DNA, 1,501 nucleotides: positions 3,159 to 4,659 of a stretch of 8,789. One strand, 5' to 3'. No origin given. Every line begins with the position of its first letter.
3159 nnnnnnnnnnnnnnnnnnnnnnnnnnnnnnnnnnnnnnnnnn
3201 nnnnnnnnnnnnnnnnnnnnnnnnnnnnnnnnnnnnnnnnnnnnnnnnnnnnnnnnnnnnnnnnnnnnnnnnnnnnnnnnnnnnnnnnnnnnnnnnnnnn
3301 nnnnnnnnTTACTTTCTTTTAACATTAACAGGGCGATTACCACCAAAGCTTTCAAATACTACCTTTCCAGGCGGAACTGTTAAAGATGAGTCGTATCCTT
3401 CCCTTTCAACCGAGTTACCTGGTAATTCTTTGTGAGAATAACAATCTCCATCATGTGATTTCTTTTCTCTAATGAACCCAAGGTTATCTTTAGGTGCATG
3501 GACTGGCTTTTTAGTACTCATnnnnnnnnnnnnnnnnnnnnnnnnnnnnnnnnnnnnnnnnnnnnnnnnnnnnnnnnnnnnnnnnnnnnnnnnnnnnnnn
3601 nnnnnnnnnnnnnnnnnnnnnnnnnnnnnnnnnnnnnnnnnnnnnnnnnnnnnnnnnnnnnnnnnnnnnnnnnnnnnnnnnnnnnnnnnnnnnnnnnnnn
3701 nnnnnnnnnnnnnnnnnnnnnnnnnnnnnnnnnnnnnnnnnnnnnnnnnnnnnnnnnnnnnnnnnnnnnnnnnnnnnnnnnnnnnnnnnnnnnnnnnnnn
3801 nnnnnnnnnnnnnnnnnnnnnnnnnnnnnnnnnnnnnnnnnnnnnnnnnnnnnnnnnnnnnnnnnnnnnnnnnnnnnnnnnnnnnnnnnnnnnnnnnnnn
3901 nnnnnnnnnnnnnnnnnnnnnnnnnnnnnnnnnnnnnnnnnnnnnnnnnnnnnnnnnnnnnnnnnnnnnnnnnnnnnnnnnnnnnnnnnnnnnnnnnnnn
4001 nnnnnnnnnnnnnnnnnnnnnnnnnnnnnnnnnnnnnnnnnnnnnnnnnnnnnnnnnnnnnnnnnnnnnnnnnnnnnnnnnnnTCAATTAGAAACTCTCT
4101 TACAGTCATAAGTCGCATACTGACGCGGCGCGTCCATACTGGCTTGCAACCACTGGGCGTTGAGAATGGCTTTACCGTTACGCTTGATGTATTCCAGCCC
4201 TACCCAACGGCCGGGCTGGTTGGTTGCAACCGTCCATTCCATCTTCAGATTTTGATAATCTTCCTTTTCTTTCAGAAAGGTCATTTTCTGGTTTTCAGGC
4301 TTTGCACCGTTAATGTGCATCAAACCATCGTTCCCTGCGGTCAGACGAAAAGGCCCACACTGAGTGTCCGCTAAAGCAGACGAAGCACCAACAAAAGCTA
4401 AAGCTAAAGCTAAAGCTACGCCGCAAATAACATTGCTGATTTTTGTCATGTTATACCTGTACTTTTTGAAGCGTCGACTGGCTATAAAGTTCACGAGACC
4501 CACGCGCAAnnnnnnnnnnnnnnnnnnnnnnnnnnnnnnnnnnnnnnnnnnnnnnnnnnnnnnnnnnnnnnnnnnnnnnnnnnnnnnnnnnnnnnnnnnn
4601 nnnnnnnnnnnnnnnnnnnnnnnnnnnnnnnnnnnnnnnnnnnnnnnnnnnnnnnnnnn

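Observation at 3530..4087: TTG-initiated three-helix membrane protein as candidate effector of the cassette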

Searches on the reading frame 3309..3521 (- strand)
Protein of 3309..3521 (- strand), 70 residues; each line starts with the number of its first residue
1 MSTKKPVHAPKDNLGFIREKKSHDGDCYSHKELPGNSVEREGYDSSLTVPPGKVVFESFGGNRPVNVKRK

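Call 4: search_protein_families(library=pfam, proteins=[window:3309-3521:-], max_evalue=1)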
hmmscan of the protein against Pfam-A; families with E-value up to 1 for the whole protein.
window:3309-3521:- (70 aa): 0 families

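Call 5: search_protein_families(library=padloc, proteins=[window:3309-3521:-], max_evalue=1)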
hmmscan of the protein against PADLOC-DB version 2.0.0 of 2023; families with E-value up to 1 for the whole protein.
window:3309-3521:- (70 aa): 0 families

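Call 6: search_protein_families(library=phrogs, proteins=[window:3309-3521:-], max_evalue=1)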
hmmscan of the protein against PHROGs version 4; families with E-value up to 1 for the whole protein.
window:3309-3521:- (70 aa): 0 families

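Call 7: search_protein_families(library=ncbifam, proteins=[window:3309-3521:-], max_evalue=1)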
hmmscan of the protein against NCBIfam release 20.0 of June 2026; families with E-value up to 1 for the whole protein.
window:3309-3521:- (70 aa): 0 families

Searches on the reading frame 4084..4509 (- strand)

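Call 4: search_protein_families(library=pfam, proteins=[window:4084-4509:-], max_evalue=1)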
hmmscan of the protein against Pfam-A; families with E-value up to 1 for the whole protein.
window:4084-4509:- (141 aa): 1 family
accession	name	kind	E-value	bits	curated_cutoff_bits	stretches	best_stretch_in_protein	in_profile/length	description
PF12301.13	CD99L2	-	0.15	12.7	34.4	1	18-45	108-135/170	CD99 antigen like protein 2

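Call 5: search_protein_families(library=padloc, proteins=[window:4084-4509:-], max_evalue=1)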
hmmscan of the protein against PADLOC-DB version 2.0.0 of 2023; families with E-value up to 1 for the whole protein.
window:4084-4509:- (141 aa): 0 families

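Call 6: search_protein_families(library=phrogs, proteins=[window:4084-4509:-], max_evalue=1)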
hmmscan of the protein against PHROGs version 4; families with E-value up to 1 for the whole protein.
window:4084-4509:- (141 aa): 3 families
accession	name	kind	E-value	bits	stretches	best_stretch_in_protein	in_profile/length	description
phrog_3443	-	unknown function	2e-46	157.4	1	33-140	8-114/115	-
phrog_32352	-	unknown function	0.19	11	1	117-139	126-148/595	-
phrog_24104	-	unknown function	0.32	12.5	1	5-42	20-57/83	-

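Call 7: search_protein_families(library=ncbifam, proteins=[window:4084-4509:-], max_evalue=1)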
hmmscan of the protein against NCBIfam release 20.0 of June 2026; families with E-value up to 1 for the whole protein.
window:4084-4509:- (141 aa): 0 families
